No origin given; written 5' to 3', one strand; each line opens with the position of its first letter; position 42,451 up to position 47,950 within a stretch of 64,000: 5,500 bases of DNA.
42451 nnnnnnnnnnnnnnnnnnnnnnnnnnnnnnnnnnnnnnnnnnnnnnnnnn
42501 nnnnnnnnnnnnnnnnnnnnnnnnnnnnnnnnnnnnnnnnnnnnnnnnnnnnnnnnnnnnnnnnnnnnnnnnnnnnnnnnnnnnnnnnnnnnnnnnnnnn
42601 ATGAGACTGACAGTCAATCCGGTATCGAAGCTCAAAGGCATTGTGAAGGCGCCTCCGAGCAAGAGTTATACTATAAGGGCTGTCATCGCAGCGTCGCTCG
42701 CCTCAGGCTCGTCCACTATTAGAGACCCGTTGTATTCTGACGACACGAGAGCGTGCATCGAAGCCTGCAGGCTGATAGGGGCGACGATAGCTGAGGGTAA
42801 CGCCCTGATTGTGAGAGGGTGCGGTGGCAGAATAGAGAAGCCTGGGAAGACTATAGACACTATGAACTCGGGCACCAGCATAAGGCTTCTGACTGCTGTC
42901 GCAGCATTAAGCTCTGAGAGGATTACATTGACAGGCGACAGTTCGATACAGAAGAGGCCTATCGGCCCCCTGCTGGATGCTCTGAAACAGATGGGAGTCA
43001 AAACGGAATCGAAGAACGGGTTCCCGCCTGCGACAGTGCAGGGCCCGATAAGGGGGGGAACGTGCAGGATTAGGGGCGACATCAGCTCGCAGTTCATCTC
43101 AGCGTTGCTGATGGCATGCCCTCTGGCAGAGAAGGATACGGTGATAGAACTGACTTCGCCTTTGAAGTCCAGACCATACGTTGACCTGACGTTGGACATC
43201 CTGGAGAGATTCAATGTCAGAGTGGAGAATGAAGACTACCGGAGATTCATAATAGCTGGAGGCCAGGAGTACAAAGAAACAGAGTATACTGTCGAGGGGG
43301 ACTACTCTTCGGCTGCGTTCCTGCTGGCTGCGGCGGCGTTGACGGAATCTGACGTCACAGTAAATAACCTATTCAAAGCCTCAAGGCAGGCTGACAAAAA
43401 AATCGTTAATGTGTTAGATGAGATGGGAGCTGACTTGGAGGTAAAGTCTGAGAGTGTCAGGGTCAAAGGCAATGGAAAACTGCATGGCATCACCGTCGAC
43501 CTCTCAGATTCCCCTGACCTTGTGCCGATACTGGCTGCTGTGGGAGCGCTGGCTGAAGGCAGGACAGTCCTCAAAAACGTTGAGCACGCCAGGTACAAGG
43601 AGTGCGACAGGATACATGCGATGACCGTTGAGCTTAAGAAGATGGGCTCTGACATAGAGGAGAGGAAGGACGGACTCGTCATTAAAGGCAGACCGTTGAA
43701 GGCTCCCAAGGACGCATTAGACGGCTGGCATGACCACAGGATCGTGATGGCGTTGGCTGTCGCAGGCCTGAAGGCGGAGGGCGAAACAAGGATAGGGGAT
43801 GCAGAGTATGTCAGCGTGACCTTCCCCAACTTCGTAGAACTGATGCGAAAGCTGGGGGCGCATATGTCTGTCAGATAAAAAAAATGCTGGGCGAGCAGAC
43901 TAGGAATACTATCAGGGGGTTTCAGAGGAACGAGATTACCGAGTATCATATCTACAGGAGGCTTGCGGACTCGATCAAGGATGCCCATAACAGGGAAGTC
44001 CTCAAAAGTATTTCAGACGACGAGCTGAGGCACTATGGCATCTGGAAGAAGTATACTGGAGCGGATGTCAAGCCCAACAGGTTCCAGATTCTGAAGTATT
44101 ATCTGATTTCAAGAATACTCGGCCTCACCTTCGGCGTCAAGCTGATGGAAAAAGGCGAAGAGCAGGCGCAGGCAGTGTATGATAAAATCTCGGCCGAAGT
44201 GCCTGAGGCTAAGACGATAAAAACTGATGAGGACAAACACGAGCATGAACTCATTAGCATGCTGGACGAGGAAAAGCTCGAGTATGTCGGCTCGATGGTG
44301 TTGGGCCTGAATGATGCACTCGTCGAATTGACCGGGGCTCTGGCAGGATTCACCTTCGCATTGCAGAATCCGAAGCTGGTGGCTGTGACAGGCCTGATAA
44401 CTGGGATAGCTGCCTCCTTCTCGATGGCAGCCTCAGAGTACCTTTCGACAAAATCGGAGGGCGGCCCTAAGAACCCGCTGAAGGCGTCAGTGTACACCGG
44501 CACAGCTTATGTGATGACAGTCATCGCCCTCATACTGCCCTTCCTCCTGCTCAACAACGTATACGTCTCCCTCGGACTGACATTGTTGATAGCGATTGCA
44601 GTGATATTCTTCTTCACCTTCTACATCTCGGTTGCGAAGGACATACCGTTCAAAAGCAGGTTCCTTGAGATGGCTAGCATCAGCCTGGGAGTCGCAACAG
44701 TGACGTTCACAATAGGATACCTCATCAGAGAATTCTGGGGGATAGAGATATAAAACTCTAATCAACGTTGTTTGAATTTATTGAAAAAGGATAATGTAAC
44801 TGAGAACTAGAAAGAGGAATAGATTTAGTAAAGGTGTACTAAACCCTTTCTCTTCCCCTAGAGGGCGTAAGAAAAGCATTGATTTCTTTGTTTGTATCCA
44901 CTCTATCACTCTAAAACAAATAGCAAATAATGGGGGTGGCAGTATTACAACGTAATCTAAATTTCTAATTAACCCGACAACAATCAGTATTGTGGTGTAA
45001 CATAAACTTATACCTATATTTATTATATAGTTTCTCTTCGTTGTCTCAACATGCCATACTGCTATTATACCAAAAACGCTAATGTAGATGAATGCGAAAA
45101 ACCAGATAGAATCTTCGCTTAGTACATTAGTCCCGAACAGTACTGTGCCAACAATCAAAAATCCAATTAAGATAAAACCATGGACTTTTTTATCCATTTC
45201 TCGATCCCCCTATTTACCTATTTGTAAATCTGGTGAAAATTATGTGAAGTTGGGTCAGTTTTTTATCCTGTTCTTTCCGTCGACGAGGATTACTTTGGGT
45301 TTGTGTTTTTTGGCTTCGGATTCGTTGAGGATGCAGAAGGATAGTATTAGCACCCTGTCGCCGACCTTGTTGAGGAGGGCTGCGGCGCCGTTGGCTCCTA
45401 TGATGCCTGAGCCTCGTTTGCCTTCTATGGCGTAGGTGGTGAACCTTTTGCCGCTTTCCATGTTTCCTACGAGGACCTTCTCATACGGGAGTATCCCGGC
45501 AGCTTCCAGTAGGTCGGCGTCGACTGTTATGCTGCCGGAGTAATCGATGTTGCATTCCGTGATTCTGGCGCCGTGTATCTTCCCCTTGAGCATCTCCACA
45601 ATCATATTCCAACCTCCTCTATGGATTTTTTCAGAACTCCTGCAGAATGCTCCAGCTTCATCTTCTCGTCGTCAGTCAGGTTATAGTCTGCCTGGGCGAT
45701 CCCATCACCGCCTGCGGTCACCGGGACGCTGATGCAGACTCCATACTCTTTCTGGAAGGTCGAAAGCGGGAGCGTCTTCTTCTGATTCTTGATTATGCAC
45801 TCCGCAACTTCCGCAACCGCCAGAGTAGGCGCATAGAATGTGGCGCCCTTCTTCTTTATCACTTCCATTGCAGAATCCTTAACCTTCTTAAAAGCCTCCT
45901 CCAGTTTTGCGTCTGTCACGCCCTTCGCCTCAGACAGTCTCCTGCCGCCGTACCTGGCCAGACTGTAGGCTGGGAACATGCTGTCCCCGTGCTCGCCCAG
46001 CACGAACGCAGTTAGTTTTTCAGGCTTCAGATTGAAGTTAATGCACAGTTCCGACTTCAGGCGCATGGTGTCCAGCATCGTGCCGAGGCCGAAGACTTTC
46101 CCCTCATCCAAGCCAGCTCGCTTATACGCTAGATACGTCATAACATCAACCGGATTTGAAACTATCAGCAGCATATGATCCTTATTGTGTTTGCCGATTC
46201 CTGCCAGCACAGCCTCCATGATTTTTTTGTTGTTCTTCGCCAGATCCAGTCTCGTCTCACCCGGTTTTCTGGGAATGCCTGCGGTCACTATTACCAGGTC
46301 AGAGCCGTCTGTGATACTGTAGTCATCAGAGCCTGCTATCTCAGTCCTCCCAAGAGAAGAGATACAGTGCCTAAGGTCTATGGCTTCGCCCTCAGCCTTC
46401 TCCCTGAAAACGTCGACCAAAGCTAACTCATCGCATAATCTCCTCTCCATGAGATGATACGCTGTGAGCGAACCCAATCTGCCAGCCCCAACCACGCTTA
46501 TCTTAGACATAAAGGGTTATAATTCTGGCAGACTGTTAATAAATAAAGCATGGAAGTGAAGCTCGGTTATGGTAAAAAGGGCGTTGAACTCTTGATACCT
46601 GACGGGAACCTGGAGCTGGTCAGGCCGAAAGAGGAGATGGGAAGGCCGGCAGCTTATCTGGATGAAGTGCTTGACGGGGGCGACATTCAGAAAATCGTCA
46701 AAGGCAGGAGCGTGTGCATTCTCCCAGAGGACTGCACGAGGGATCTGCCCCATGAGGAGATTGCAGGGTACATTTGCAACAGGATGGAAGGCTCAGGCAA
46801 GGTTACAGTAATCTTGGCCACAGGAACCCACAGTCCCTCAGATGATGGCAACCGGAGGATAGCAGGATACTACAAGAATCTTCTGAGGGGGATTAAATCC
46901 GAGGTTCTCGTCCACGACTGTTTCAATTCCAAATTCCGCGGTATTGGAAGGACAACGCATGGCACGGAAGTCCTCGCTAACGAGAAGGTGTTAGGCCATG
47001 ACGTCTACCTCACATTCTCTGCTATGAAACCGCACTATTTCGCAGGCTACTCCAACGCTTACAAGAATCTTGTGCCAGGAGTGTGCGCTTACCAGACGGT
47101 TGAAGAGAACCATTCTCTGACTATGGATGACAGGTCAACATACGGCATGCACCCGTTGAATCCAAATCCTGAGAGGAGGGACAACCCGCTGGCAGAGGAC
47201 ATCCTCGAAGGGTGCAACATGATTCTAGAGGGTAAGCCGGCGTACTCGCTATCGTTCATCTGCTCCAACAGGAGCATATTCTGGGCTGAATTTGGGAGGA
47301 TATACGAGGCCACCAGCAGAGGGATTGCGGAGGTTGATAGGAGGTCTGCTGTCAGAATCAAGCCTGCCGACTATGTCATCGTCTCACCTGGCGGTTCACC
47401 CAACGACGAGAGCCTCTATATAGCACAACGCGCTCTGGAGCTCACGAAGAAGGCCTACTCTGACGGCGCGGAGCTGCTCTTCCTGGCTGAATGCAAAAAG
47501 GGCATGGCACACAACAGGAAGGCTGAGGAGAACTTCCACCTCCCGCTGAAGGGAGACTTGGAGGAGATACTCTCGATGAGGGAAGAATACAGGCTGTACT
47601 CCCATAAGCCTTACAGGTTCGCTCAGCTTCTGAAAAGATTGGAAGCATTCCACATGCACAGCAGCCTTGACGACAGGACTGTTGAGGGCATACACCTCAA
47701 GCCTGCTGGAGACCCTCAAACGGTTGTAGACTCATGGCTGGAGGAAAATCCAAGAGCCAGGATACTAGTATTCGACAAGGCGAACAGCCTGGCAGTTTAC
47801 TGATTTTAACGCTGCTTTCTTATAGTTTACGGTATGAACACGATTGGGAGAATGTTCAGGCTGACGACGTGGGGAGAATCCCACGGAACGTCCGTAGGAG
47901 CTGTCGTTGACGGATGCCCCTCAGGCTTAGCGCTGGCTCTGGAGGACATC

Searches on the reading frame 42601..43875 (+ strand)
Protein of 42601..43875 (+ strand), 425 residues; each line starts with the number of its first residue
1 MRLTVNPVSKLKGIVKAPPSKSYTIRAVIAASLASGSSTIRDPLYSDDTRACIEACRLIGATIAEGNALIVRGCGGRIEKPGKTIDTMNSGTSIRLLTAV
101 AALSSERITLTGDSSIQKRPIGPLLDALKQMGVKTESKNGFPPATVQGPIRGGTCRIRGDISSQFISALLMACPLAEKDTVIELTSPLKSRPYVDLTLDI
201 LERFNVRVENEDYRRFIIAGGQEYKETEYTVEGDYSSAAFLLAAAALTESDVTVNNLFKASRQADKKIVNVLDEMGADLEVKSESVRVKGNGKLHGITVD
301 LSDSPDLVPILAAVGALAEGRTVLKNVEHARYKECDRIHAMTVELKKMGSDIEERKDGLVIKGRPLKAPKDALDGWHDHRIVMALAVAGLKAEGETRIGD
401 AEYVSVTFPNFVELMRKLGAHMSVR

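Call 75: search_protein_families(library=pfam, proteins=[window:42601-43875:+], max_evalue=0.001)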
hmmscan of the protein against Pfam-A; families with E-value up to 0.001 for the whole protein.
window:42601-43875:+ (425 aa): 1 family
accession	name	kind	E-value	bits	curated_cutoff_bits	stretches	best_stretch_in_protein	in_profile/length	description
PF00275.25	EPSP_synthase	-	1.2e-123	413.4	22.8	1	6-413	2-415/417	EPSP synthase (3-phosphoshikimate 1-carboxyvinyltransferase)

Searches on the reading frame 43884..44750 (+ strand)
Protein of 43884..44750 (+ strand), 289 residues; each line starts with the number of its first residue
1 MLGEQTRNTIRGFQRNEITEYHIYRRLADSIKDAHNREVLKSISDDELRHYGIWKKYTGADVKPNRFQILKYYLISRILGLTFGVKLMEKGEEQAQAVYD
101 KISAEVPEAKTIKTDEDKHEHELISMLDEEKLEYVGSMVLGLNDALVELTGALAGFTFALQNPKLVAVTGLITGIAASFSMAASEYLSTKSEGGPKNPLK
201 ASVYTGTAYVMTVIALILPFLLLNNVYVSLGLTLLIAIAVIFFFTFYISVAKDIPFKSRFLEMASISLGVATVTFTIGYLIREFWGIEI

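Call 75: search_protein_families(library=pfam, proteins=[window:43884-44750:+], max_evalue=0.001)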
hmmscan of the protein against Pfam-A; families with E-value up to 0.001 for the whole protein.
window:43884-44750:+ (289 aa): 1 family
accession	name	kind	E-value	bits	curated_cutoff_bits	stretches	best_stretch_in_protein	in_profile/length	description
PF01988.24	VIT1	-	1.2e-12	48.5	28.1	1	137-192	3-59/214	VIT family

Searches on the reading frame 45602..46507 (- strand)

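Call 75: search_protein_families(library=pfam, proteins=[window:45602-46507:-], max_evalue=0.001)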
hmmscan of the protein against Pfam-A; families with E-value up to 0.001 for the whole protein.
window:45602-46507:- (301 aa): 2 families
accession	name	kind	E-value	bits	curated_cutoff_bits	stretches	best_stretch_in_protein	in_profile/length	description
PF00056.29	Ldh_1_N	-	1.2e-43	149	27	1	2-140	2-141/141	lactate/malate dehydrogenase, NAD binding domain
PF02866.23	Ldh_1_C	-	5.6e-29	101.8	22.6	1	143-299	1-170/174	lactate/malate dehydrogenase, alpha/beta C-terminal domain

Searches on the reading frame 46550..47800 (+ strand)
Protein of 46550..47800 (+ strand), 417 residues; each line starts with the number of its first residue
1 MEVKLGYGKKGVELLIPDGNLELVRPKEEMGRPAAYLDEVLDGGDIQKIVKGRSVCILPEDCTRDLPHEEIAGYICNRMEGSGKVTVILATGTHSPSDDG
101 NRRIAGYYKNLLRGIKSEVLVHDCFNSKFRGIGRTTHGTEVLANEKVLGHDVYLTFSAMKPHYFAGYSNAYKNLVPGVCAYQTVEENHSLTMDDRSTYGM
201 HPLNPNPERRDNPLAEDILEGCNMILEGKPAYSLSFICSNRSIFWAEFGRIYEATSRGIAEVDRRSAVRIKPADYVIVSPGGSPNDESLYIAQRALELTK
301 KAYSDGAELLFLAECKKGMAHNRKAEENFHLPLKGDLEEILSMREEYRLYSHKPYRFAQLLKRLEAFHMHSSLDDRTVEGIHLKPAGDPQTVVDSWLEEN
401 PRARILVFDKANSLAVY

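Call 75: search_protein_families(library=pfam, proteins=[window:46550-47800:+], max_evalue=0.001)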
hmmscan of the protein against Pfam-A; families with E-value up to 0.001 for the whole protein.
window:46550-47800:+ (417 aa): 2 families
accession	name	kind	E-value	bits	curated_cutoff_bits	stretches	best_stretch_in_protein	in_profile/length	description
PF09861.14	Lar_N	-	2.8e-27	95.7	23.3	1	7-197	1-202/204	Lactate racemase N-terminal domain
PF04015.17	DUF362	-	0.00021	21.9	24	1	82-205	33-142/200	Domain of unknown function (DUF362)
